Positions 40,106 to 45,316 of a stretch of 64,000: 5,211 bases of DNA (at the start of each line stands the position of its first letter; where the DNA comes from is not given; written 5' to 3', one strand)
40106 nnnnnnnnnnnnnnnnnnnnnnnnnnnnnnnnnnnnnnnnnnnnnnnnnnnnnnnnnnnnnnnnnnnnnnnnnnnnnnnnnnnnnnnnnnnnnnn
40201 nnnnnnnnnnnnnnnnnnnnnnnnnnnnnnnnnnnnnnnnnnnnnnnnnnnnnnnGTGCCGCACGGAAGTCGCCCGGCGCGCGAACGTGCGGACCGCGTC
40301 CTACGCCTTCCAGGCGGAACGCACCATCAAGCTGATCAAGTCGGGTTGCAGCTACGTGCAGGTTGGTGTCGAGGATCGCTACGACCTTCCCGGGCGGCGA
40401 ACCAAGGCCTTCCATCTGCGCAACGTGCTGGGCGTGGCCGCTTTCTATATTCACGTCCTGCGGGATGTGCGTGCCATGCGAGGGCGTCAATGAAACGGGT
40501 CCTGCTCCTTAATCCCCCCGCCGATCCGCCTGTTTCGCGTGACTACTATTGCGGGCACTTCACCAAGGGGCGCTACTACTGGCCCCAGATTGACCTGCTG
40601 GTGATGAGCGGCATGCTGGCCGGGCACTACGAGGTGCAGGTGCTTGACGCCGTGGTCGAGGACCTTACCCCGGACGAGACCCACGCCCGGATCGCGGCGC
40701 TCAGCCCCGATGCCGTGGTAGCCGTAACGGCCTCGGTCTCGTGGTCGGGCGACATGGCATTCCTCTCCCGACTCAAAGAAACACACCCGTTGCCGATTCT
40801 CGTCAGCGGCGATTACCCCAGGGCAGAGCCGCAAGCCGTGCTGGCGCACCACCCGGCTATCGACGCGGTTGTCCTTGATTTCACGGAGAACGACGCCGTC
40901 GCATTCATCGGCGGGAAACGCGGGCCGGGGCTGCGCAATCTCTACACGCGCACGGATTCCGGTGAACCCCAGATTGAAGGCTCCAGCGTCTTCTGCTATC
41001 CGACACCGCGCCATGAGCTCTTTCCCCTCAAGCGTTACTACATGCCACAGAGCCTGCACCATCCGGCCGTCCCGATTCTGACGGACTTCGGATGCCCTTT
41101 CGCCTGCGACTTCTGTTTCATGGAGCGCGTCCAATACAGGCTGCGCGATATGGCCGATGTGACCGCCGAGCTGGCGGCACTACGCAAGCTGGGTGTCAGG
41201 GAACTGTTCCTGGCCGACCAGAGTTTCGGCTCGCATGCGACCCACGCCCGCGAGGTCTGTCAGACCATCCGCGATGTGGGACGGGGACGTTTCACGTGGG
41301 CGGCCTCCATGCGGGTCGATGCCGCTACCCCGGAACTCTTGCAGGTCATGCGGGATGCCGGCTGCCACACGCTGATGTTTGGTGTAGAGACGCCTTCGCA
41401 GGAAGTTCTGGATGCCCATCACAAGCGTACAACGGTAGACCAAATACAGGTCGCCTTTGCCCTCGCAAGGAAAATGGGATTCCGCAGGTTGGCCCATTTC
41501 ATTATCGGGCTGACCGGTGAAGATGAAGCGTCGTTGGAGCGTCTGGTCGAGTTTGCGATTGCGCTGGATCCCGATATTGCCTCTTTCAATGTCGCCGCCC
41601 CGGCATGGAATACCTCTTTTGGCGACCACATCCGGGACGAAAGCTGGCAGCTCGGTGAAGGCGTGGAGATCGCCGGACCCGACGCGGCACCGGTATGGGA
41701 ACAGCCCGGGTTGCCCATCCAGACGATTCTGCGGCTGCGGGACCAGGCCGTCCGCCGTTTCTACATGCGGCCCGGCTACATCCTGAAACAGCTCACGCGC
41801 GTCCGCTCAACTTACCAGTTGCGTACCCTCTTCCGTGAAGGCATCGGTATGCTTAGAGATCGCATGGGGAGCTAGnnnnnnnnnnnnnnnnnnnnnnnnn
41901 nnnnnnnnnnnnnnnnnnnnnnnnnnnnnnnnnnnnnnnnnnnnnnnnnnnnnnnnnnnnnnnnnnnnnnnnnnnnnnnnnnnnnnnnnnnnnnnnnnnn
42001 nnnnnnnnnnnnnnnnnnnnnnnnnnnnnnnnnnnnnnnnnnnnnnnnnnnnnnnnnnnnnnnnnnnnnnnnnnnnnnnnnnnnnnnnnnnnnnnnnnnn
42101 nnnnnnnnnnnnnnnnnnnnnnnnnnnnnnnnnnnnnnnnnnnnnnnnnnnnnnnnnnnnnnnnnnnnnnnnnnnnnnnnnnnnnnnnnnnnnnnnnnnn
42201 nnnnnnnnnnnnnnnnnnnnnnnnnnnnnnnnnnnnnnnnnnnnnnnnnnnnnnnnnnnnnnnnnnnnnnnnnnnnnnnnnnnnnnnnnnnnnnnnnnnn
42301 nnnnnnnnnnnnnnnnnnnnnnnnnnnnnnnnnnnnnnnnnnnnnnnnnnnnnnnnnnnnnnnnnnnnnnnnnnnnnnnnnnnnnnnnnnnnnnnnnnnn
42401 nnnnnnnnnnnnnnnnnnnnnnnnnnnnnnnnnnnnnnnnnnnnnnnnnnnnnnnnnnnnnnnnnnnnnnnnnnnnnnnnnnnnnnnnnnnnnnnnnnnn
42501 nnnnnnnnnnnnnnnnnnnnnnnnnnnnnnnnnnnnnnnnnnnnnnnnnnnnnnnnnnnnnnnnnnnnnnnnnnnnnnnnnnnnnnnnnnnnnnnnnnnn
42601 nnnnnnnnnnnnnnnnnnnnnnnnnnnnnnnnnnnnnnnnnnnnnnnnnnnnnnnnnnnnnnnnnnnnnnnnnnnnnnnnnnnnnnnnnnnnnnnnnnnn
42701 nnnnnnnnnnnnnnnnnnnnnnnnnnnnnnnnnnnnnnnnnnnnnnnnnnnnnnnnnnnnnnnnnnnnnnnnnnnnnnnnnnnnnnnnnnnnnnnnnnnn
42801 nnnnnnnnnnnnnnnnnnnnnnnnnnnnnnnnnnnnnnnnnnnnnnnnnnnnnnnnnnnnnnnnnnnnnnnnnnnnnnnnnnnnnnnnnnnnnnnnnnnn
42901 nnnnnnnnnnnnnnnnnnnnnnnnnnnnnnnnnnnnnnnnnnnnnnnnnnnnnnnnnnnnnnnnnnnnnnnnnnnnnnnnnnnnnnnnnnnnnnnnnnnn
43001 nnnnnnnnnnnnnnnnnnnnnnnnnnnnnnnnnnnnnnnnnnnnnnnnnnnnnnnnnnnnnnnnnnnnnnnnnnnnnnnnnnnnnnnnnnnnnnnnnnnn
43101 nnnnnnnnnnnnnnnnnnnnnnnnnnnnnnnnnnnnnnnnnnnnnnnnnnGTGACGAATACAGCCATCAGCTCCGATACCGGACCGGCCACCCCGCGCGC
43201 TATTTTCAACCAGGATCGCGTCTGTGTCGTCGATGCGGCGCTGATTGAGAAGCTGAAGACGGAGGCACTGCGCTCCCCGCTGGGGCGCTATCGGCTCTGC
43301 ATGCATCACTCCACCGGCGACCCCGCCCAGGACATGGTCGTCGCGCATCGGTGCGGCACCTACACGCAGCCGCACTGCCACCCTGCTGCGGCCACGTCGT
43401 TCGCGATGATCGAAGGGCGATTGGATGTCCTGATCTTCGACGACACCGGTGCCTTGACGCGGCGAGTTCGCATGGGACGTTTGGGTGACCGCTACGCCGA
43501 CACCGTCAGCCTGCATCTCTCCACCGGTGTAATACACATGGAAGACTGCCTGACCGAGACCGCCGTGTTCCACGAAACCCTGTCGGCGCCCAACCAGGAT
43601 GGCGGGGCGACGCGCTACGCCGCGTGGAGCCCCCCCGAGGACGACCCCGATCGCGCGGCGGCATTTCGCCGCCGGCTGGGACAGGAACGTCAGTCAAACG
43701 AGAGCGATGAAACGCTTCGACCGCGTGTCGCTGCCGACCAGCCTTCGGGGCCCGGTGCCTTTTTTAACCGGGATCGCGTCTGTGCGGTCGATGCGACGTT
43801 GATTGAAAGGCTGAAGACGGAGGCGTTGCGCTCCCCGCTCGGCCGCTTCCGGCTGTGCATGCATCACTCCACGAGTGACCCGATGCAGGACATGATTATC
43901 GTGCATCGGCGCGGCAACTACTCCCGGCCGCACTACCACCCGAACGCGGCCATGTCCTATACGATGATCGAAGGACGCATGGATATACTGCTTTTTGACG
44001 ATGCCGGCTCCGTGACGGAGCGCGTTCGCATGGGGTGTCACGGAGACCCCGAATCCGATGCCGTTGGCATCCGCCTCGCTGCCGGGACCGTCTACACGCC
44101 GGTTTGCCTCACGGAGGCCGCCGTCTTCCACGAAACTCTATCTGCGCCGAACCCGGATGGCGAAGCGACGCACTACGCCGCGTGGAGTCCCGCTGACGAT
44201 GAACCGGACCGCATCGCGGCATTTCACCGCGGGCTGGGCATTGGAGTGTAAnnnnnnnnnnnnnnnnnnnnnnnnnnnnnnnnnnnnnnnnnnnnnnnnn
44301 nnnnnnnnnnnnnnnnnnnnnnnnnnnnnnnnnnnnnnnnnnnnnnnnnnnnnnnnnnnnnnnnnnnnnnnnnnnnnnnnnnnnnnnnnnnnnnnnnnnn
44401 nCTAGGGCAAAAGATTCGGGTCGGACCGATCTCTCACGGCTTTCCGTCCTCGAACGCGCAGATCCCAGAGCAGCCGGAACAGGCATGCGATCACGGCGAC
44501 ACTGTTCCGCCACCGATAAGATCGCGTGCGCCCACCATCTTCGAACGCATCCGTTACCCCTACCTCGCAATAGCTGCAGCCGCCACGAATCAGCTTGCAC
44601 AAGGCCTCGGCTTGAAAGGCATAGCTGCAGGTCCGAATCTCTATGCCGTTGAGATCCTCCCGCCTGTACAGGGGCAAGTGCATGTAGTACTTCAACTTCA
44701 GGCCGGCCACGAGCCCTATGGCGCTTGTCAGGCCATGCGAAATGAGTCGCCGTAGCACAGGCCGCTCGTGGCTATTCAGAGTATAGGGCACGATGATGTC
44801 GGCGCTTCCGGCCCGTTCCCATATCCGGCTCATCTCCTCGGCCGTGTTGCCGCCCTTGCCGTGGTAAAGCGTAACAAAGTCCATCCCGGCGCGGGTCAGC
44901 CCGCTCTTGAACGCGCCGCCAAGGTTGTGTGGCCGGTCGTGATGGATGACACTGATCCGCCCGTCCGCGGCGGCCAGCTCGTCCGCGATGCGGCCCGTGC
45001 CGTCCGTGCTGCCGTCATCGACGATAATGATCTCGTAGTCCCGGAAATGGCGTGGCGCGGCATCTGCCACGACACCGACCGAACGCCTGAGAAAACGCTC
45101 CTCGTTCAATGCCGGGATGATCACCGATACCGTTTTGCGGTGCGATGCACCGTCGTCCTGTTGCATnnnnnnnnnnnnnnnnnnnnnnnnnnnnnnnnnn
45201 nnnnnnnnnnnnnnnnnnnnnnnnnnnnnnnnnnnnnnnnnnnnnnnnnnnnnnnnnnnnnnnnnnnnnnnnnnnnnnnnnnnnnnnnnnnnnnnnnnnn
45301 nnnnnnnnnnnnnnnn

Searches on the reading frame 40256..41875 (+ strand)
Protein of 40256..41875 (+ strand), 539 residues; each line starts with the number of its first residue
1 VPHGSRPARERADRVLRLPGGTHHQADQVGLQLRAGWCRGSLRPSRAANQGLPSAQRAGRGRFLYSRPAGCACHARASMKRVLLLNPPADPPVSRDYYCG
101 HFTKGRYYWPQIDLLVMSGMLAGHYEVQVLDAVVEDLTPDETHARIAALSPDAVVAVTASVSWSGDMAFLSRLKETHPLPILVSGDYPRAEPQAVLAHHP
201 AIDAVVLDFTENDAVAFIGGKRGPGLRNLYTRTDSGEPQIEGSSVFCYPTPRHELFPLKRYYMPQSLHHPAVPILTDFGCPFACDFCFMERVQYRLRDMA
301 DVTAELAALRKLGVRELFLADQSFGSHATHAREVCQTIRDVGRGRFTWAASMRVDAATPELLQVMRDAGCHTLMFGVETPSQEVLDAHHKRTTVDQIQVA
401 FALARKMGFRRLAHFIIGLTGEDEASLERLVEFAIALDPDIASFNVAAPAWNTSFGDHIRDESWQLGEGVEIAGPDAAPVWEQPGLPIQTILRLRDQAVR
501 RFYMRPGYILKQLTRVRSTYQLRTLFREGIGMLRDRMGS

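Call 59: search_protein_families(library=pfam, proteins=[window:40256-41875:+], max_evalue=0.00001)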
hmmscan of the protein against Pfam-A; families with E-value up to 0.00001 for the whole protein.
window:40256-41875:+ (539 aa): 2 families
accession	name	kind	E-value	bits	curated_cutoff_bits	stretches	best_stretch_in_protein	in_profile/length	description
PF04055.27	Radical_SAM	-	9.3e-21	75.1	29.5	1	279-434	6-166/166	Radical SAM superfamily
PF02310.24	B12-binding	-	1.3e-08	35.2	32.1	1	106-212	9-115/121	B12 binding domain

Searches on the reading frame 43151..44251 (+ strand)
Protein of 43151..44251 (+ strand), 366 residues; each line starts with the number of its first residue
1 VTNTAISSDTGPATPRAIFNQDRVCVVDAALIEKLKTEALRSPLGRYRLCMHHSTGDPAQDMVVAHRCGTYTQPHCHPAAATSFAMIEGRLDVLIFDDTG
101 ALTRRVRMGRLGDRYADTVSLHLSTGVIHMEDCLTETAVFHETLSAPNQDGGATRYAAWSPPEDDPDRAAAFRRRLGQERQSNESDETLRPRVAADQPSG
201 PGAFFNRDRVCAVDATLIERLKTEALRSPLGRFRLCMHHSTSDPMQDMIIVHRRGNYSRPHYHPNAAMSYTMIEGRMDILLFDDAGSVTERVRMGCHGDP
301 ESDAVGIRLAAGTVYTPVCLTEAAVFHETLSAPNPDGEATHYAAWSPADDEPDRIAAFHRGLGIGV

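Call 59: search_protein_families(library=pfam, proteins=[window:43151-44251:+], max_evalue=0.00001)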
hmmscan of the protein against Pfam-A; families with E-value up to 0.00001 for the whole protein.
window:43151-44251:+ (366 aa): 1 family
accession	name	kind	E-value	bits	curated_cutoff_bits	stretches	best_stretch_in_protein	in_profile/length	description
PF19480.5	DUF6016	-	2.6e-08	34.9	27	0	28-105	2-79/141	Domain of unknown function (DUF6016)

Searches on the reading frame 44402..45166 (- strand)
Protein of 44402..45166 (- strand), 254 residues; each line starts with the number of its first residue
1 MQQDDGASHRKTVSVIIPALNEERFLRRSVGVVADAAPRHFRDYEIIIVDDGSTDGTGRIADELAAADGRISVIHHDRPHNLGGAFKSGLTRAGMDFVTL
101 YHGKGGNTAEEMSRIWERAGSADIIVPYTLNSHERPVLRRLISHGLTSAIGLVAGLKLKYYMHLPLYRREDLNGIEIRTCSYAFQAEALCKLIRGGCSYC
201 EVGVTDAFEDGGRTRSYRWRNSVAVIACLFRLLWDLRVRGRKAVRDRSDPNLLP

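Call 59: search_protein_families(library=pfam, proteins=[window:44402-45166:-], max_evalue=0.00001)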
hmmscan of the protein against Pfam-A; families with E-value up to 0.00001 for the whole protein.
window:44402-45166:- (254 aa): 1 family
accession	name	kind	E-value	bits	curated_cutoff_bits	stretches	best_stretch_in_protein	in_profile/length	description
PF00535.33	Glycos_transf_2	-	9.7e-21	74.9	23.3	1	14-100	1-84/168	Glycosyl transferase family 2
